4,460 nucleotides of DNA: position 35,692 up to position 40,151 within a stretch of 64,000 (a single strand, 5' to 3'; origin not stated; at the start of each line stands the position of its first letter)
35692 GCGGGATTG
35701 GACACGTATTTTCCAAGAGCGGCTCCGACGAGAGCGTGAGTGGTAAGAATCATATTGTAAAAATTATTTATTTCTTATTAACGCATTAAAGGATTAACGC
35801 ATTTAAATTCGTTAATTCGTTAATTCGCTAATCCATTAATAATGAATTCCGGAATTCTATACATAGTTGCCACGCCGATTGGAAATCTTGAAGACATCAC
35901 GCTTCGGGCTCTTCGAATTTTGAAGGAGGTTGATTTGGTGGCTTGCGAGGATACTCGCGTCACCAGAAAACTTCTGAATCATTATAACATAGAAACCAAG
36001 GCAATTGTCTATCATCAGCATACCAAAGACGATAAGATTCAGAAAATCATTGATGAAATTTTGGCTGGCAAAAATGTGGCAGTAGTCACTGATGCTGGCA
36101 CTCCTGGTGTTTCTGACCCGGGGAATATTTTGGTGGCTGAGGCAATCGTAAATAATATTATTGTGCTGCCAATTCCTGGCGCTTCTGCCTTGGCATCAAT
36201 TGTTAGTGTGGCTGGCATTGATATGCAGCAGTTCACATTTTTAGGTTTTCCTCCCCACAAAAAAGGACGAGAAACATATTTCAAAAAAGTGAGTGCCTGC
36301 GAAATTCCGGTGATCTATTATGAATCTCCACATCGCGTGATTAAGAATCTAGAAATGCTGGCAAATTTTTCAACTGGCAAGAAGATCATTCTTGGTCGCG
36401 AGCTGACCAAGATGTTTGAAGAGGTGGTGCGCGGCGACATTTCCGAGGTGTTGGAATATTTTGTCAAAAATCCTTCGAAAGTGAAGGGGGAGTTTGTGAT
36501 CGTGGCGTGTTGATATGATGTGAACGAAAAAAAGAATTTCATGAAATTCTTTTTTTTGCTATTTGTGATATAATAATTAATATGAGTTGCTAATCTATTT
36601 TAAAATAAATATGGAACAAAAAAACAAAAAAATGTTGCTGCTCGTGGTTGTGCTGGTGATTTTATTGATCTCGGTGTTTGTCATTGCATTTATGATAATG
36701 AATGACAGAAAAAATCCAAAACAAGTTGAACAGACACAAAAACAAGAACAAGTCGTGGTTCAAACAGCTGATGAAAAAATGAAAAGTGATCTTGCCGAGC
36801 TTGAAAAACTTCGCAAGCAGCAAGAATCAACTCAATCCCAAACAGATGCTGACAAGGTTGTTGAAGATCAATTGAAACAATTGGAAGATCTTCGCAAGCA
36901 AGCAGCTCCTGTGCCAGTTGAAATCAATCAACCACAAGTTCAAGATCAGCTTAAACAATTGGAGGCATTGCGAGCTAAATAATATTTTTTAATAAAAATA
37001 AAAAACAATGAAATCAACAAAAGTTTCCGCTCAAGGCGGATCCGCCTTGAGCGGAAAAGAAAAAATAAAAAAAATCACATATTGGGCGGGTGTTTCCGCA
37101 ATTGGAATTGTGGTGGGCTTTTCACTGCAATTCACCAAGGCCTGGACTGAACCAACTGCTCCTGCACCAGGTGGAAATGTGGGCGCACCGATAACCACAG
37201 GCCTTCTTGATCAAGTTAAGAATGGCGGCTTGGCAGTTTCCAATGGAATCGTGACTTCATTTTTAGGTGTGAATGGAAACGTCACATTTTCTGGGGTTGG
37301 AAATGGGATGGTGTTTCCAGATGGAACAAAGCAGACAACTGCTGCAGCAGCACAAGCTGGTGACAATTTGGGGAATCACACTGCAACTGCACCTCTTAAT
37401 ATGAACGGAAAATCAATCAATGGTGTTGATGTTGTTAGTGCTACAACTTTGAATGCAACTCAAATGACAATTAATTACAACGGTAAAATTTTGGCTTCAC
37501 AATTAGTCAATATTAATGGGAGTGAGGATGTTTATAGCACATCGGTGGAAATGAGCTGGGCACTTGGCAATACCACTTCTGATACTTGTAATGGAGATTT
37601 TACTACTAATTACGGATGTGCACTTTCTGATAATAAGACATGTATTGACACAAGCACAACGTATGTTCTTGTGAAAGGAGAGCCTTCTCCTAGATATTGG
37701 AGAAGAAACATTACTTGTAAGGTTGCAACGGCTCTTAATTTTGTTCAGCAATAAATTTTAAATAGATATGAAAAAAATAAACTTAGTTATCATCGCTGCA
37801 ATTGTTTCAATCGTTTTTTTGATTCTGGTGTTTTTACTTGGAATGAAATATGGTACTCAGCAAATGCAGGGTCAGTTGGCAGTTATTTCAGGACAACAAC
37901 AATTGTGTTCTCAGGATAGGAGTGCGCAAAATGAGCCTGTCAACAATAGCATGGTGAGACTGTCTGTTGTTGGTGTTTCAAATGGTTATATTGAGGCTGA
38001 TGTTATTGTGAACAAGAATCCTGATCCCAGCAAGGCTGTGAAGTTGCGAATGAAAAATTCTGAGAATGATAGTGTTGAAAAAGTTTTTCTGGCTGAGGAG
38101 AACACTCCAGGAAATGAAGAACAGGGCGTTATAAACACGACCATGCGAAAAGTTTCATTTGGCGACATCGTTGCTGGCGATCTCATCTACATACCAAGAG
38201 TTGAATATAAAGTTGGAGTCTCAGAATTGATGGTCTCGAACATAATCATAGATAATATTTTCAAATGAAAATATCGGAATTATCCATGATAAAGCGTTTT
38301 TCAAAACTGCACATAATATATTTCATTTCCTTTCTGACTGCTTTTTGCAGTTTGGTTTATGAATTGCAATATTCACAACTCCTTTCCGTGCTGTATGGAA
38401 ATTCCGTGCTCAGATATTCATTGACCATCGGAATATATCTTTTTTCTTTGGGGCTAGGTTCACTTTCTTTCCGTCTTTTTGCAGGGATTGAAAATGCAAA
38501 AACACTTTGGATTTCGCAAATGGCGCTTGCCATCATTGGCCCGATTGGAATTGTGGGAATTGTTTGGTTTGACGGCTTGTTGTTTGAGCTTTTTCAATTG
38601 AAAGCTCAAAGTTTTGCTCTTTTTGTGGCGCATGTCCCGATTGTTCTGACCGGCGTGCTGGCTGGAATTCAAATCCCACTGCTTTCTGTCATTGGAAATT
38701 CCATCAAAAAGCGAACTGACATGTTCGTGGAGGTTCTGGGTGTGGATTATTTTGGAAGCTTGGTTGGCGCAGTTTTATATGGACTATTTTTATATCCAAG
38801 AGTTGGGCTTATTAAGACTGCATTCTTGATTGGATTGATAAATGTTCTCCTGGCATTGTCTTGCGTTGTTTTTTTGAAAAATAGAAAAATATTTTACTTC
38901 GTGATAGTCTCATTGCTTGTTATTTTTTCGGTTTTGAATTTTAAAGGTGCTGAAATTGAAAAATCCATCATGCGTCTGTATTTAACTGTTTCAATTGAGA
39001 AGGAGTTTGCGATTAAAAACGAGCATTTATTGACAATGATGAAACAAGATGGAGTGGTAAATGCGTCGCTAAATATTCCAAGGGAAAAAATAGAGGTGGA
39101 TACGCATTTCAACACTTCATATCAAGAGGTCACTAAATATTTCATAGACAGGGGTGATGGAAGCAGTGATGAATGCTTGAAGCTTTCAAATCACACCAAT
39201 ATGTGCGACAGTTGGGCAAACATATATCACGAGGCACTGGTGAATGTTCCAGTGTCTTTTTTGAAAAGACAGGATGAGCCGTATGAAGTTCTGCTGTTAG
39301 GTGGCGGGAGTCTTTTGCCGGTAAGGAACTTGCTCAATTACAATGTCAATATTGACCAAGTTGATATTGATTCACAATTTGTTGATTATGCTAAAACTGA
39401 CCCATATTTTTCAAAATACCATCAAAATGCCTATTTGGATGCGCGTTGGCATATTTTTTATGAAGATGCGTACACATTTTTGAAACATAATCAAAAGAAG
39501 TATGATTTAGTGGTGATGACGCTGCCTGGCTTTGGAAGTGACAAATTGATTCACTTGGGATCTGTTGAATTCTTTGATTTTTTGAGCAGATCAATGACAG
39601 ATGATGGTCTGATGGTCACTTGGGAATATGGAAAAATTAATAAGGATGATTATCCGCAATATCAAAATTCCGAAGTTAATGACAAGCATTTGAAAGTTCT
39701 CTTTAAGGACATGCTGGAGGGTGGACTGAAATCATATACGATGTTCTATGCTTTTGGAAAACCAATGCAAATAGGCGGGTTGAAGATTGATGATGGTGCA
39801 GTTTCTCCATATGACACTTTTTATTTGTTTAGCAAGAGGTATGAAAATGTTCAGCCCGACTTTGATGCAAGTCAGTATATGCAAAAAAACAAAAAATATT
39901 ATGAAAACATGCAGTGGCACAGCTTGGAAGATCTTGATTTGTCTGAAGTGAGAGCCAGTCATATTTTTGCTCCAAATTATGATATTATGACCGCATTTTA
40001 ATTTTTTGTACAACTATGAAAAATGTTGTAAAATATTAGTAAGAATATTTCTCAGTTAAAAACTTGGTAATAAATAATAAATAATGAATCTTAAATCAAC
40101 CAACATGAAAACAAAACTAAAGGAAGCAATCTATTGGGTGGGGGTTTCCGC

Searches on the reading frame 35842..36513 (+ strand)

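Call 47: search_protein_families(library=pfam, proteins=[window:35842-36513:+], max_evalue=0.00001)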
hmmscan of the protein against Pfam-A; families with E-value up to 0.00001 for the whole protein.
window:35842-36513:+ (223 aa): 1 family
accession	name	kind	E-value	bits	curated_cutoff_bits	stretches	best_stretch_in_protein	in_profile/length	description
PF00590.25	TP_methylase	-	7.2e-30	105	27.8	1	6-203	2-211/212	Tetrapyrrole (Corrin/Porphyrin) Methylases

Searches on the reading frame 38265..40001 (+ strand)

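Call 47: search_protein_families(library=pfam, proteins=[window:38265-40001:+], max_evalue=0.00001)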
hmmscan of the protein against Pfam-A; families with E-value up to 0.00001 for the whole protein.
window:38265-40001:+ (578 aa): 1 family
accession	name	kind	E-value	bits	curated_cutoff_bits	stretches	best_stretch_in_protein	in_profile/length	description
PF01564.23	Spermine_synth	-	8.6e-19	68.2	22.9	1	320-454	3-132/186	Spermine/spermidine synthase domain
